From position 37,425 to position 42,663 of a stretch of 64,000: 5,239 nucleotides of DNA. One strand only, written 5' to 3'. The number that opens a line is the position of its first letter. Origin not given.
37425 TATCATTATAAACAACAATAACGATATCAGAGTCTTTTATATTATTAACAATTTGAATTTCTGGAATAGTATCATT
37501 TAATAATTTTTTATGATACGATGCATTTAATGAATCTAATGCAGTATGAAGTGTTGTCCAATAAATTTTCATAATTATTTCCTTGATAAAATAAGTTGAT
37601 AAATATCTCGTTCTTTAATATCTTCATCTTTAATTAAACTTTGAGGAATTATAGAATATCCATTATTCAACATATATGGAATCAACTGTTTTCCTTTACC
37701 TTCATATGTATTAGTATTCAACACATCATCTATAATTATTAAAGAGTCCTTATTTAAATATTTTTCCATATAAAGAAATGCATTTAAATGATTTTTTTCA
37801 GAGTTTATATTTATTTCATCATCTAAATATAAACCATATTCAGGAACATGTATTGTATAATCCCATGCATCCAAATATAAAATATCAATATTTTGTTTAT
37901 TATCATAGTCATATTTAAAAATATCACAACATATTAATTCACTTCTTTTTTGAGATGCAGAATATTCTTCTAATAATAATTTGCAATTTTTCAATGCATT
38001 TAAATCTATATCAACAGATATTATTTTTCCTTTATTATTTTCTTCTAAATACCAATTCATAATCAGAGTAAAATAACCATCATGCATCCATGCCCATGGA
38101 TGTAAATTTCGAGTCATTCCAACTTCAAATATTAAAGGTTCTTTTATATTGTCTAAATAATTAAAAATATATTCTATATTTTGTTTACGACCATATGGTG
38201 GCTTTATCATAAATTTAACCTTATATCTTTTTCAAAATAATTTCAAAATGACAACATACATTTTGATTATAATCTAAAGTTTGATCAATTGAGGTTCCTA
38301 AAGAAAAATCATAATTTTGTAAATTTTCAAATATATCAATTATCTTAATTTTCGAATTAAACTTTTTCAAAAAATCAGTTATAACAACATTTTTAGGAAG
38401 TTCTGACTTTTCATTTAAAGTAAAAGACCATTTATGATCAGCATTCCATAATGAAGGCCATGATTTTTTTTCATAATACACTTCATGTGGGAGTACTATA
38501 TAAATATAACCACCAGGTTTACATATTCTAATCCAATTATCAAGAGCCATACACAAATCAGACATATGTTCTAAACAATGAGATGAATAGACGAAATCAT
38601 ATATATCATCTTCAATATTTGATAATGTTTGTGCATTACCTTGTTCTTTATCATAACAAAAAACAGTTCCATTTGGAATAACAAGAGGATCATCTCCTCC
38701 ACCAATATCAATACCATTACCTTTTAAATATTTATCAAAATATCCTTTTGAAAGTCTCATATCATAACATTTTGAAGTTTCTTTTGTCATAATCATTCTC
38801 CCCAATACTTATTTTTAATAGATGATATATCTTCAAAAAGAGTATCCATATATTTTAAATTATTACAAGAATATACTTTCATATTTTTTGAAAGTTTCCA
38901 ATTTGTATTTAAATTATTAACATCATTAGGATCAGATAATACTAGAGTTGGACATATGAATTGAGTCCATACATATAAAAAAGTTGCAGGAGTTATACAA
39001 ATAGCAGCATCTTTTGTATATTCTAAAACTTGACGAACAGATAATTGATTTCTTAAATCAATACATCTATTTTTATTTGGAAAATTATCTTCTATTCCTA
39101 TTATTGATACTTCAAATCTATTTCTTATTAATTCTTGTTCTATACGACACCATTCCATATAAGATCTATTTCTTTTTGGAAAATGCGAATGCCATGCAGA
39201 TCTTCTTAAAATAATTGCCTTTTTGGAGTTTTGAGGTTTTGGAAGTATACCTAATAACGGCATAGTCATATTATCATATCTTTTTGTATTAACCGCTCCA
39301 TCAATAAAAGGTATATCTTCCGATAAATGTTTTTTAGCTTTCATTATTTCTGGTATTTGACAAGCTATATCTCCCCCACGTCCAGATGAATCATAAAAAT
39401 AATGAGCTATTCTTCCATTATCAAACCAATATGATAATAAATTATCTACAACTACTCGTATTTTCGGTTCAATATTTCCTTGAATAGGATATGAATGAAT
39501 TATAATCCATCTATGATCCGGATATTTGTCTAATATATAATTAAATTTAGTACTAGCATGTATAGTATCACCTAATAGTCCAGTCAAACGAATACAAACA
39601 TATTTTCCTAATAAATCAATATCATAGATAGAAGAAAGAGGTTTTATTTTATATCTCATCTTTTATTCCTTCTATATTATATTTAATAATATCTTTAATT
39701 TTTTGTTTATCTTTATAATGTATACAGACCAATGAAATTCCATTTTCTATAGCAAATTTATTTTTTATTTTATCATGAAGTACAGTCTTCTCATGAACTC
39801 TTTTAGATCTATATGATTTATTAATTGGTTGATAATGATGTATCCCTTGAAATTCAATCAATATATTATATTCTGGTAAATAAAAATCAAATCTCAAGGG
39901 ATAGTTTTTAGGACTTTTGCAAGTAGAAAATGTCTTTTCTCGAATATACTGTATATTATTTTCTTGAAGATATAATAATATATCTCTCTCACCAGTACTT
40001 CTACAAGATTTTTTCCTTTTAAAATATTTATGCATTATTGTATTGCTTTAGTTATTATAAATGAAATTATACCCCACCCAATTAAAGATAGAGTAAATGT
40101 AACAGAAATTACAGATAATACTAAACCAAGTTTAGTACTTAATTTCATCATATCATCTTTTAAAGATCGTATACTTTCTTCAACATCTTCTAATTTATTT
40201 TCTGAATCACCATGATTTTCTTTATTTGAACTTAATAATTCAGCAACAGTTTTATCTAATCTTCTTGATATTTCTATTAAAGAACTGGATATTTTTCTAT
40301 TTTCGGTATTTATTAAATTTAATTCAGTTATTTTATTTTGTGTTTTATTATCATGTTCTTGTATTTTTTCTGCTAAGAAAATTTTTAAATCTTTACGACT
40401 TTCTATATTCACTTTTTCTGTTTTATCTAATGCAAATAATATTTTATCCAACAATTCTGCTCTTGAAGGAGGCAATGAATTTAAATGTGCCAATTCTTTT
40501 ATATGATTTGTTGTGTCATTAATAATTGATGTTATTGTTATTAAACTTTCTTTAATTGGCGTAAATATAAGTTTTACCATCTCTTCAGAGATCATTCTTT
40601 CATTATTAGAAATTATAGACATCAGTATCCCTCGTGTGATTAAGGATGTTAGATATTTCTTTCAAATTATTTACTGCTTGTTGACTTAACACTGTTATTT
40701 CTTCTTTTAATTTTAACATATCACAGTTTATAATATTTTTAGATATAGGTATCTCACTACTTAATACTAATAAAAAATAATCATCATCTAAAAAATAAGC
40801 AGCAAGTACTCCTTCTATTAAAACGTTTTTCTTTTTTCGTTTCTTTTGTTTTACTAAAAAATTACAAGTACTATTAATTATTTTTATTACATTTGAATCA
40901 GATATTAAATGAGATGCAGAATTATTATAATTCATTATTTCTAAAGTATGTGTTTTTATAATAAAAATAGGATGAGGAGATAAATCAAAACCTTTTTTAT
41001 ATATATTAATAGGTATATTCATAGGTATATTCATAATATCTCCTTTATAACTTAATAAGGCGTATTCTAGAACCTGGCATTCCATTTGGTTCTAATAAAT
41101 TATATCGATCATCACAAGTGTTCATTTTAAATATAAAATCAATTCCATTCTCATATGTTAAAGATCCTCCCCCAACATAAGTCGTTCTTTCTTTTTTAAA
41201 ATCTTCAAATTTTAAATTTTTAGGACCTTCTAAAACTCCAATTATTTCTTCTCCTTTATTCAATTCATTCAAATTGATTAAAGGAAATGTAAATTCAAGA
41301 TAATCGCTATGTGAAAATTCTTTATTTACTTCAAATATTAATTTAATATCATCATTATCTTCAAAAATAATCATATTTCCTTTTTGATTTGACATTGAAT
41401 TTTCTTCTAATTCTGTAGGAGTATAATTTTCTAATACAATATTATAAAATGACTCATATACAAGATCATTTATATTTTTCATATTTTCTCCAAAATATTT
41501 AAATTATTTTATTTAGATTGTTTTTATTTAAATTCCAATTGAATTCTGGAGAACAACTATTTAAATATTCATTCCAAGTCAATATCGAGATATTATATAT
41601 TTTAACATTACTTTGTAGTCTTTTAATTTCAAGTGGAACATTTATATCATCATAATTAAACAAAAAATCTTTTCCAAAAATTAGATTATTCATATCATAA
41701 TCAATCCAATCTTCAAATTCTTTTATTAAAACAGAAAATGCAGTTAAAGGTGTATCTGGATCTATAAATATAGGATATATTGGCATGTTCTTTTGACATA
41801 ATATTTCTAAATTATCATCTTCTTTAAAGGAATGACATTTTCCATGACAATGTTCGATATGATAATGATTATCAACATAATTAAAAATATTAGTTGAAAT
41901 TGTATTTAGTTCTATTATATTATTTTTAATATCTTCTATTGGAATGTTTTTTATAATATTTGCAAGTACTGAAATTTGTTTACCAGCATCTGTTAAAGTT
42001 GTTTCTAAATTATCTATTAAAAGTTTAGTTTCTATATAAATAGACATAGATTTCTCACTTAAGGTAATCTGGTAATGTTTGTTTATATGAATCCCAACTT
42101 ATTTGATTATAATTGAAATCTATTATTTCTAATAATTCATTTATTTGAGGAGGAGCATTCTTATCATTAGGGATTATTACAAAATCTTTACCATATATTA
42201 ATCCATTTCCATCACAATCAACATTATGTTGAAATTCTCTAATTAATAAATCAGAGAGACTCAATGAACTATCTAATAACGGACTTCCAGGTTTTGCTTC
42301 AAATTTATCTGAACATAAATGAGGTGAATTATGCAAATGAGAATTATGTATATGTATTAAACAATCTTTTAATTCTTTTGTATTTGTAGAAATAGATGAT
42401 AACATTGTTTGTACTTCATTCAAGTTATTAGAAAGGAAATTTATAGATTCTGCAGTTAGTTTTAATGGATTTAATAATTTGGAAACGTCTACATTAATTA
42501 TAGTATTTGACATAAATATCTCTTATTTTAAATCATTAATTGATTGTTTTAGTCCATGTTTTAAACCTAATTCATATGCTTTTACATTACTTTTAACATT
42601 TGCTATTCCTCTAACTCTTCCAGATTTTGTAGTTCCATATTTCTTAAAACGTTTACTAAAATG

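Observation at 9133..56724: Ten unrelated ORFs (an eleventh weakly) share one N-terminal tag, M-x-I-N-x-L-V-[YF]-E-S-[FLI]: candidate capsid-targeting/propeptide label for an ejected cargo set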

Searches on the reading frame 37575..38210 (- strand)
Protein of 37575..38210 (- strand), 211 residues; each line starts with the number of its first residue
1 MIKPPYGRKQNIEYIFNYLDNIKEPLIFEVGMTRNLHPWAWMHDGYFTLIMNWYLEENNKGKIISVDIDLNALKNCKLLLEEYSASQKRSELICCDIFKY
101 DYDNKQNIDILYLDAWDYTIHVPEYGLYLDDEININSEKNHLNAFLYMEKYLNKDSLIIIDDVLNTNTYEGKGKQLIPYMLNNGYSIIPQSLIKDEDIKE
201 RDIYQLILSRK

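Call 21: search_protein_families(library=phrogs, proteins=[window:37575-38210:-], max_evalue=0.001)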
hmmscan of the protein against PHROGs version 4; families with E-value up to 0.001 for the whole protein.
window:37575-38210:- (211 aa): 1 family
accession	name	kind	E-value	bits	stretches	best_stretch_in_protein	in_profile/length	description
phrog_24975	-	unknown function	1.3e-21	78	1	8-187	333-493/509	-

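Call 44: search_protein_families(library=pfam, proteins=[window:37575-38210:-], max_evalue=0.01)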
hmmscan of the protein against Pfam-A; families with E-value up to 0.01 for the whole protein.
window:37575-38210:- (211 aa): 2 families
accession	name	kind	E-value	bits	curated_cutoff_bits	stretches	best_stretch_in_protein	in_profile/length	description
PF13847.12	Methyltransf_31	-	0.0012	19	27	1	49-164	17-113/145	Methyltransferase domain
PF13578.12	Methyltransf_24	-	0.004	18.4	26.3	0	43-163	6-105/105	Methyltransferase domain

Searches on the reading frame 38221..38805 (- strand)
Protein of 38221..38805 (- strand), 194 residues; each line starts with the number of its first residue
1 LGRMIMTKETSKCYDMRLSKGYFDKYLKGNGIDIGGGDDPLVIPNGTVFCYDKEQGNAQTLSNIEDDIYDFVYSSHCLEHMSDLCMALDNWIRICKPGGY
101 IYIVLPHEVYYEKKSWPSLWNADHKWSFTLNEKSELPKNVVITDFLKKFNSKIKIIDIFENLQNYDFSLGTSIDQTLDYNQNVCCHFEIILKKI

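Call 21: search_protein_families(library=phrogs, proteins=[window:38221-38805:-], max_evalue=0.001)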
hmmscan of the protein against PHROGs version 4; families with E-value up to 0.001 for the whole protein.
window:38221-38805:- (194 aa): 1 family
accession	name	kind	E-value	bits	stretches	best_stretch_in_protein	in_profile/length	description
phrog_22502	-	other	2.3e-06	28.5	1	54-110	123-180/276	methyltransferase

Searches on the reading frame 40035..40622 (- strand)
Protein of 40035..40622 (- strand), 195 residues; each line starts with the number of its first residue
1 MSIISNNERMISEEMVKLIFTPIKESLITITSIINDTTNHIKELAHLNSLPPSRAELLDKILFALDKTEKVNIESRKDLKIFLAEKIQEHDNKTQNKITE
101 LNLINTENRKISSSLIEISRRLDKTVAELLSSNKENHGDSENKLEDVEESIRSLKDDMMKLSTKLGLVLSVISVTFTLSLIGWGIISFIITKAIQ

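Call 22: search_protein_families(library=phrogs, proteins=[window:40035-40622:-], max_evalue=0.001)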
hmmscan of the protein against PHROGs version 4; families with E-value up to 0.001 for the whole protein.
window:40035-40622:- (195 aa): 1 family
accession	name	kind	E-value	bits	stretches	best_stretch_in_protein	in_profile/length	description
phrog_20181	-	unknown function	0.00032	21.5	1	47-173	14-144/224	-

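Call 44: search_protein_families(library=pfam, proteins=[window:40035-40622:-], max_evalue=0.01)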
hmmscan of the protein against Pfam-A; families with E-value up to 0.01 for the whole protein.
window:40035-40622:- (195 aa): 0 families

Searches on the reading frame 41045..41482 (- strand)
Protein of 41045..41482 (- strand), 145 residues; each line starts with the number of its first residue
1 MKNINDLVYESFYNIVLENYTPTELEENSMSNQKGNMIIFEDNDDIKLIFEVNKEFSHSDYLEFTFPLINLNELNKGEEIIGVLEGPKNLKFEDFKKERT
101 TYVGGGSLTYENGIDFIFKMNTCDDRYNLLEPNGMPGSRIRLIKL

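Call 14: search_protein_families(library=phrogs, proteins=[window:41045-41482:-], max_evalue=0.1)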
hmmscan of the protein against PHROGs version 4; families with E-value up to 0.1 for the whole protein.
window:41045-41482:- (145 aa): 0 families

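Call 15: search_protein_families(library=pfam, proteins=[window:41045-41482:-], max_evalue=0.1)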
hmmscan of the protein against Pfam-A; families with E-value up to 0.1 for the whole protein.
window:41045-41482:- (145 aa): 0 families

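Call 42: search_solved_structures(query=window:41045-41482:-, max_evalue=1)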
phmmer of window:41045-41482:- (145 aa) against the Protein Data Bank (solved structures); distinct sequences matched with E-value up to 1: 1.
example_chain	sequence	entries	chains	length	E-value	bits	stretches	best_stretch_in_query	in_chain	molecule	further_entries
3o26_A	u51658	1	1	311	0.054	16.7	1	61-137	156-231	Salutaridine reductase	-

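Call 83: find_homologous_proteins(query=window:41045-41482:-, max_evalue=0.01)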
Query window:41045-41482:- (145 aa): 1 proteins with E <= 0.01 among 17 candidates.
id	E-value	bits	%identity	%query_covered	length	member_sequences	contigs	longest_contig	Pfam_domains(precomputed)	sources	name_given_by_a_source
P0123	1.5e-89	315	100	100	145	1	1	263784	-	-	-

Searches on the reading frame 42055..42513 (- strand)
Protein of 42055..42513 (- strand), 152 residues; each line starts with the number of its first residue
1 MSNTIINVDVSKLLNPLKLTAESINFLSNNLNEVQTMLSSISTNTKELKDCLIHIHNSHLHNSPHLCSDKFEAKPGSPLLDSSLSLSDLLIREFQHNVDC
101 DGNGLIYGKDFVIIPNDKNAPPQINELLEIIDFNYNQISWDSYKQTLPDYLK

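Call 22: search_protein_families(library=phrogs, proteins=[window:42055-42513:-], max_evalue=0.001)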
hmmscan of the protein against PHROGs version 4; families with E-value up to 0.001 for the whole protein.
window:42055-42513:- (152 aa): 0 families

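Call 44: search_protein_families(library=pfam, proteins=[window:42055-42513:-], max_evalue=0.01)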
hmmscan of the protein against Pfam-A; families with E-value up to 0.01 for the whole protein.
window:42055-42513:- (152 aa): 1 family
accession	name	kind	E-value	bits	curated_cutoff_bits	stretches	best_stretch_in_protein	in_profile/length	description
PF00946.24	Mononeg_RNA_pol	-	0.0095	14.1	27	1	21-71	792-843/1068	Mononegavirales RNA dependent RNA polymerase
